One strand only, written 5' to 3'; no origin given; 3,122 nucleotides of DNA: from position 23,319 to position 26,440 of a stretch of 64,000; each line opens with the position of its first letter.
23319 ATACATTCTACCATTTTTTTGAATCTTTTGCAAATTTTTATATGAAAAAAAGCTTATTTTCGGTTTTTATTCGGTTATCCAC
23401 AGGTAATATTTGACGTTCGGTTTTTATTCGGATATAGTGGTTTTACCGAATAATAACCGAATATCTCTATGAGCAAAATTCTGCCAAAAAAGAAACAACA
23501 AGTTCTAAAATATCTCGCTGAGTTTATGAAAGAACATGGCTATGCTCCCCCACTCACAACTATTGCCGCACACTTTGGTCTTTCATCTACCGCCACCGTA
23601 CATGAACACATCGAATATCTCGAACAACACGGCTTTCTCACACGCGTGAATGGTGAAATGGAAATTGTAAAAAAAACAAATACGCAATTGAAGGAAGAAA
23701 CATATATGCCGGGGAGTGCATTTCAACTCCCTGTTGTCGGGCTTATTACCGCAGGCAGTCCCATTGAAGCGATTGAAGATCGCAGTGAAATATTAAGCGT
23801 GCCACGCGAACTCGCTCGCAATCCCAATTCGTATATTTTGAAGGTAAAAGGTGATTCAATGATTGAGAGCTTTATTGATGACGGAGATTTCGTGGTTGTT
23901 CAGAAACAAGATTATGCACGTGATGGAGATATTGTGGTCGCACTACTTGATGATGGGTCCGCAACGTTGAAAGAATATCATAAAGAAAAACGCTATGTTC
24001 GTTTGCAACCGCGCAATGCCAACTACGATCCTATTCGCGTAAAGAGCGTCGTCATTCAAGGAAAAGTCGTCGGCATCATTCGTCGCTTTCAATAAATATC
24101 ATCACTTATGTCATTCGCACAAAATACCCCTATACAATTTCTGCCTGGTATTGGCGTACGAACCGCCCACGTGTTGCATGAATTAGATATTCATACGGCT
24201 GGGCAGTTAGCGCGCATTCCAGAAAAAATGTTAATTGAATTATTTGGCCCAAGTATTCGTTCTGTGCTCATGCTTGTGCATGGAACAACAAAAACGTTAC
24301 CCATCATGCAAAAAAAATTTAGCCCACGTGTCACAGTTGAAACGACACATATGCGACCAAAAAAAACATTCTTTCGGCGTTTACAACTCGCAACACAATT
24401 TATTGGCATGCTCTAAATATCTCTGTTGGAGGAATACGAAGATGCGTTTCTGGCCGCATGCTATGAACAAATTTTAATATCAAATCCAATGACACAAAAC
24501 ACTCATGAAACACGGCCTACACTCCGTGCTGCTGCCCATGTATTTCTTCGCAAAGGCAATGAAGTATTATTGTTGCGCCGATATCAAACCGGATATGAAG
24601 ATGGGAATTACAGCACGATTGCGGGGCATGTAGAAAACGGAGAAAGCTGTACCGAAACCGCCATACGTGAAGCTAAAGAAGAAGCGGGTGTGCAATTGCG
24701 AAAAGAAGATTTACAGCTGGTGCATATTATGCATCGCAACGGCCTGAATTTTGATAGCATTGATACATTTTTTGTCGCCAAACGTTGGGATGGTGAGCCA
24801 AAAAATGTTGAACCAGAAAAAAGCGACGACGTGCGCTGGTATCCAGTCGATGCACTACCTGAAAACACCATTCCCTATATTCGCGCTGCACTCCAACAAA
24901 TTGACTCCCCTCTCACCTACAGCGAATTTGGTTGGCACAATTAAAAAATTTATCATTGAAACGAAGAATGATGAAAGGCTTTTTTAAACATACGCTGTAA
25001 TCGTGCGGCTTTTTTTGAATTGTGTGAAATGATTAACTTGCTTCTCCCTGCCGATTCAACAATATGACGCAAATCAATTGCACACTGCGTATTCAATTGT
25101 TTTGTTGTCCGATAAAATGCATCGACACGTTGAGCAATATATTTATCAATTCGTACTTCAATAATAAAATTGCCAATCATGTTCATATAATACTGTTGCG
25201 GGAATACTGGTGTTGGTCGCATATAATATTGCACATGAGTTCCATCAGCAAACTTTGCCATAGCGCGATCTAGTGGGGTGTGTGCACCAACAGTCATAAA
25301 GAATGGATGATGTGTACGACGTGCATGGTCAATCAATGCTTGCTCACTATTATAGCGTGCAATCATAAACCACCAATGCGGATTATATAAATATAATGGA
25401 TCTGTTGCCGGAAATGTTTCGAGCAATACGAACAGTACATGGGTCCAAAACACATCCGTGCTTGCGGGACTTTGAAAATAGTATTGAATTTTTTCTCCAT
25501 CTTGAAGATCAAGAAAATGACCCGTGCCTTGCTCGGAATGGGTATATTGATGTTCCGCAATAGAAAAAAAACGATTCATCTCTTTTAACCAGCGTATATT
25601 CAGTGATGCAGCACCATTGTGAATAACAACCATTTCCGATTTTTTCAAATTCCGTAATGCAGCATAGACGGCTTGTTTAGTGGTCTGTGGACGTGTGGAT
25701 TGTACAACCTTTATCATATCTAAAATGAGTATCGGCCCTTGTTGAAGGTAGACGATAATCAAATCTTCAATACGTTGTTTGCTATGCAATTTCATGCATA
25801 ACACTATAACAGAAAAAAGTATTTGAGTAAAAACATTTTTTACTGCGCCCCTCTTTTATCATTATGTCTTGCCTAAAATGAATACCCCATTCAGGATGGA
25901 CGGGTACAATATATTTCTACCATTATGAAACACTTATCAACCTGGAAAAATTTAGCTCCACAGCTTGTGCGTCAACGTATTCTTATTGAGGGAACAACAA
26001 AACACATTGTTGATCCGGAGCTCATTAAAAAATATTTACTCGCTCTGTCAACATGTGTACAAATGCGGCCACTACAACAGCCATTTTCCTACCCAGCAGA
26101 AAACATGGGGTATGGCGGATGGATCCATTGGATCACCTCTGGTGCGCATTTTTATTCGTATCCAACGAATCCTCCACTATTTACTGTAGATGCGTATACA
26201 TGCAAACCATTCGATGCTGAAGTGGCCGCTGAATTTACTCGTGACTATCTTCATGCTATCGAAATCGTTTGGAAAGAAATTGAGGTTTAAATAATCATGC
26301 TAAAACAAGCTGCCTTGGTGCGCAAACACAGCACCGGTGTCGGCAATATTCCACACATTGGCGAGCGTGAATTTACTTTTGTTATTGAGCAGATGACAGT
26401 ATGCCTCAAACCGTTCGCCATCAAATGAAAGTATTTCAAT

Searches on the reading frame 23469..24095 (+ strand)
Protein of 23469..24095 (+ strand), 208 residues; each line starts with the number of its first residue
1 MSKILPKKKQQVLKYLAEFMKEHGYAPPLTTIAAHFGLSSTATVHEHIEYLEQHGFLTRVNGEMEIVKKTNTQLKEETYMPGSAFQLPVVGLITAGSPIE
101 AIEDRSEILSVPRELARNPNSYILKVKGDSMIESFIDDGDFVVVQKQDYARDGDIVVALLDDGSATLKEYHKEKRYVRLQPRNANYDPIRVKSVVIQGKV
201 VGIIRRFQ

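Call 7: search_protein_families(library=ncbifam, proteins=[window:23469-24095:+], max_evalue=0.01)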
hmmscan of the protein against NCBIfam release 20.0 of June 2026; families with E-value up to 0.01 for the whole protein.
window:23469-24095:+ (208 aa): 2 families
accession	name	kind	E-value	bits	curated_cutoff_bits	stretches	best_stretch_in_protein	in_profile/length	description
TIGR00498.1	lexA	equivalog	2.4e-51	174.3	110.95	1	5-207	4-202/203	transcriptional repressor LexA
NF007621.2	PRK10276.1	subfamily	7.6e-18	64.6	110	1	95-204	2-110/115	translesion error-prone DNA polymerase V autoproteolytic subunit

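Call 71: search_protein_families(library=padloc, proteins=[window:23469-24095:+], max_evalue=0.00001)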
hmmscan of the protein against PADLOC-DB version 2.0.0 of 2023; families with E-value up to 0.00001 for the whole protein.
window:23469-24095:+ (208 aa): 0 families

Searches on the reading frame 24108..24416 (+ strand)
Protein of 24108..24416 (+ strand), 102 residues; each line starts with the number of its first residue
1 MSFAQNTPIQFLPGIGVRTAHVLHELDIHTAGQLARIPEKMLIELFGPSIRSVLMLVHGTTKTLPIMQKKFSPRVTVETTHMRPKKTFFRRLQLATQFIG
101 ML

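Call 7: search_protein_families(library=ncbifam, proteins=[window:24108-24416:+], max_evalue=0.01)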
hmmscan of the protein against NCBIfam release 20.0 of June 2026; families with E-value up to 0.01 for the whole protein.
window:24108-24416:+ (102 aa): 8 families
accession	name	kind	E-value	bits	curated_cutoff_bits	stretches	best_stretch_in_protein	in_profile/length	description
NF002677.0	PRK02406.1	equivalog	1.1e-08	34.5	256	1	2-84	175-256/357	DNA polymerase IV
NF002883.0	PRK03352.1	equivalog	1.9e-07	30.6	330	1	5-75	175-245/347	DNA polymerase IV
NF002882.0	PRK03348.1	equivalog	4.8e-06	25.6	389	1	5-82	178-255/461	DNA polymerase IV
NF002751.0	PRK02794.1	equivalog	7.8e-06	25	371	1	3-82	207-285/425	DNA polymerase IV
NF003015.0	PRK03858.1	subfamily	1.4e-05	24.4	367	1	2-56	171-225/399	DNA polymerase IV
NF002848.0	PRK03103.1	subfamily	1.6e-05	23.6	381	1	7-60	182-235/410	DNA polymerase IV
NF002492.0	PRK01810.1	equivalog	0.00061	18.6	399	1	8-48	185-225/412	DNA polymerase IV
TIGR03491.1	TIGR03491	subfamily_domain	0.0015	17.6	97.45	1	4-44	209-249/462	TM0106 family RecB-like putative nuclease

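Call 60: search_protein_families(library=phrogs, proteins=[window:24108-24416:+], max_evalue=0.001)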
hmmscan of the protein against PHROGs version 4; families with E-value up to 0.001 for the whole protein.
window:24108-24416:+ (102 aa): 1 family
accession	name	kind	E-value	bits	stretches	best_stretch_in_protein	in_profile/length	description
phrog_1268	-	DNA, RNA and nucleotide metabolism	4.8e-05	23.4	1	4-60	178-234/425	DNA polymerase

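Call 71: search_protein_families(library=padloc, proteins=[window:24108-24416:+], max_evalue=0.00001)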
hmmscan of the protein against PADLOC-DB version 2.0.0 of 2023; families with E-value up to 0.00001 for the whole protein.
window:24108-24416:+ (102 aa): 0 families

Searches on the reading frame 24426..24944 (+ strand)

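Call 7: search_protein_families(library=ncbifam, proteins=[window:24426-24944:+], max_evalue=0.01)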
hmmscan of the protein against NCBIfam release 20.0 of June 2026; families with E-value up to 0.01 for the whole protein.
window:24426-24944:+ (172 aa): 16 families
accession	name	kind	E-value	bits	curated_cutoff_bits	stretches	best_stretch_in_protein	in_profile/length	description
NF001299.0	PRK00241.1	equivalog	2.7e-11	43.4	158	1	23-146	124-240/263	NAD(+) diphosphatase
NF008736.0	PRK11762.1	equivalog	5.1e-09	35.9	169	1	22-138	35-151/186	ADP compounds hydrolase NudE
NF006530.0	PRK08999.1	equivalog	1.2e-08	34.4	245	1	33-154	6-122/315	Nudix family hydrolase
NF041652.1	Nud_hyd_Dein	equivalog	3.3e-08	33.9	200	1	29-93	9-76/152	Nudix hydrolase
NF008044.0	PRK10776.1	equivalog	7e-08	32.4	148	1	33-152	4-118/130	8-oxo-dGTP diphosphatase MutT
NF006961.0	PRK09438.1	equivalog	5.1e-07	29.3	103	1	44-105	19-77/151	dihydroneopterin triphosphate diphosphatase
TIGR00586.1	mutt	equivalog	4.4e-06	26.7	97.9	1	35-153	7-120/129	8-oxo-dGTP diphosphatase MutT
TIGR00052.1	TIGR00052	subfamily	9.8e-06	25.3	79.55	1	55-118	72-136/188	nudix-type nucleoside diphosphatase, YffH/AdpP family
NF002995.0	PRK03759.1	equivalog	0.00018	21.2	127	1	26-144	27-150/185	isopentenyl-diphosphate Delta-isomerase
NF008003.0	PRK10729.1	equivalog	0.0002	20.7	248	1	62-95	92-125/210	ADP-ribose diphosphatase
NF001938.0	PRK00714.1-5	equivalog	0.00022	20.6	116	0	28-91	8-76/172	RNA pyrophosphohydrolase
TIGR02705.1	nudix_YtkD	equivalog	0.0013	18.3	154.4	1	38-92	18-77/156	RNA deprotection pyrophosphohydrolase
NF007834.0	PRK10546.1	equivalog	0.0016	18.3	156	1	41-94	11-64/135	pyrimidine (deoxy)nucleoside triphosphate diphosphatase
NF052459.1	OxoGTPPhMutT1Mycb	equivalog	0.0017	17.5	475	1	46-144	19-109/292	8-oxo-(d)GTP phosphatase MutT1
NF003791.0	PRK05379.2-3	equivalog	0.0076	15.5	409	1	30-97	199-264/340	bifunctional nicotinamide-nucleotide adenylyltransferase/Nudix hydroxylase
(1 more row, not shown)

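Call 71: search_protein_families(library=padloc, proteins=[window:24426-24944:+], max_evalue=0.00001)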
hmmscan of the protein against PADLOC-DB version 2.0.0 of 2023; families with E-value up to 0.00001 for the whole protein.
window:24426-24944:+ (172 aa): 1 family
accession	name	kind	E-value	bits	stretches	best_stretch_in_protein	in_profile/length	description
PDLC04899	PDC-S07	-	9.4e-08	29.8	1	35-147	9-115/135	-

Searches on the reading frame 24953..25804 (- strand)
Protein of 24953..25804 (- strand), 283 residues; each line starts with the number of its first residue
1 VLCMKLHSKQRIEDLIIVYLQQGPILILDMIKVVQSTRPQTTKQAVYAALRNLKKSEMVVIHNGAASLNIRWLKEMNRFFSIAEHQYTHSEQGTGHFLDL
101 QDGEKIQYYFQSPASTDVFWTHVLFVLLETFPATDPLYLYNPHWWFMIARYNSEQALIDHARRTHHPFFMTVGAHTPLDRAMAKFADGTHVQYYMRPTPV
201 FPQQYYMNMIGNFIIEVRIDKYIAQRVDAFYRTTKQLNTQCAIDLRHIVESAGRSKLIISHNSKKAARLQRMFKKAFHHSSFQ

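Call 3: search_protein_families(library=pfam, proteins=[window:24953-25804:-], max_evalue=0.01)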
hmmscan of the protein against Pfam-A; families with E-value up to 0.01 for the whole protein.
window:24953-25804:- (283 aa): 0 families

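Call 4: search_protein_families(library=padloc, proteins=[window:24953-25804:-], max_evalue=0.01)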
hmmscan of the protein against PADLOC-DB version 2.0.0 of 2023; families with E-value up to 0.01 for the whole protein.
window:24953-25804:- (283 aa): 0 families

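Call 7: search_protein_families(library=ncbifam, proteins=[window:24953-25804:-], max_evalue=0.01)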
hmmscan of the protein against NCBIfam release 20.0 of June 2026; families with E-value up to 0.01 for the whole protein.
window:24953-25804:- (283 aa): 1 family
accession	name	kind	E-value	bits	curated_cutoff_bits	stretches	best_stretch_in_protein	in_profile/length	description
NF008646.0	PRK11639.1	equivalog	0.0069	16.1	167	0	9-58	26-75/171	zinc uptake transcriptional repressor Zur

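Call 60: search_protein_families(library=phrogs, proteins=[window:24953-25804:-], max_evalue=0.001)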
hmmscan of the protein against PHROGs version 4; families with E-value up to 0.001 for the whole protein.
window:24953-25804:- (283 aa): 0 families

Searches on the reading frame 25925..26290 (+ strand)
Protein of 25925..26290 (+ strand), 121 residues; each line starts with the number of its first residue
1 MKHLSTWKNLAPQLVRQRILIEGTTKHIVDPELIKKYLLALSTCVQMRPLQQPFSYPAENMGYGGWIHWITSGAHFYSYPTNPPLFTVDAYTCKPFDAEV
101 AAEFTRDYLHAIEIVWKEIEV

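Call 3: search_protein_families(library=pfam, proteins=[window:25925-26290:+], max_evalue=0.01)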
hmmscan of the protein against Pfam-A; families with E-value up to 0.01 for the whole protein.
window:25925-26290:+ (121 aa): 1 family
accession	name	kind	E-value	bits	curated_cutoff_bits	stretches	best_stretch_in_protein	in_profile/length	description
PF02675.21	AdoMet_dc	-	3.1e-06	27.9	25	1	25-119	11-104/107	S-adenosylmethionine decarboxylase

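Call 4: search_protein_families(library=padloc, proteins=[window:25925-26290:+], max_evalue=0.01)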
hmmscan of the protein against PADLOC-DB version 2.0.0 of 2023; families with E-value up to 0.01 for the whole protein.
window:25925-26290:+ (121 aa): 1 family
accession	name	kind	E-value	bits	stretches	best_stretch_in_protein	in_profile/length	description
PDLC04571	PDC-M31B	-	0.00084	17.1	1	19-111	8-98/233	-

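Call 7: search_protein_families(library=ncbifam, proteins=[window:25925-26290:+], max_evalue=0.01)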
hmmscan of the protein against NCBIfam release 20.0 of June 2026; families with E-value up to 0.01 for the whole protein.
window:25925-26290:+ (121 aa): 0 families

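Call 60: search_protein_families(library=phrogs, proteins=[window:25925-26290:+], max_evalue=0.001)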
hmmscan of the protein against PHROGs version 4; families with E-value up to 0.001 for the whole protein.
window:25925-26290:+ (121 aa): 1 family
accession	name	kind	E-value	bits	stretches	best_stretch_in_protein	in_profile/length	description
phrog_3125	-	other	0.00032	21.6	1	25-119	36-129/148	S-adenosylmethionine decarboxylase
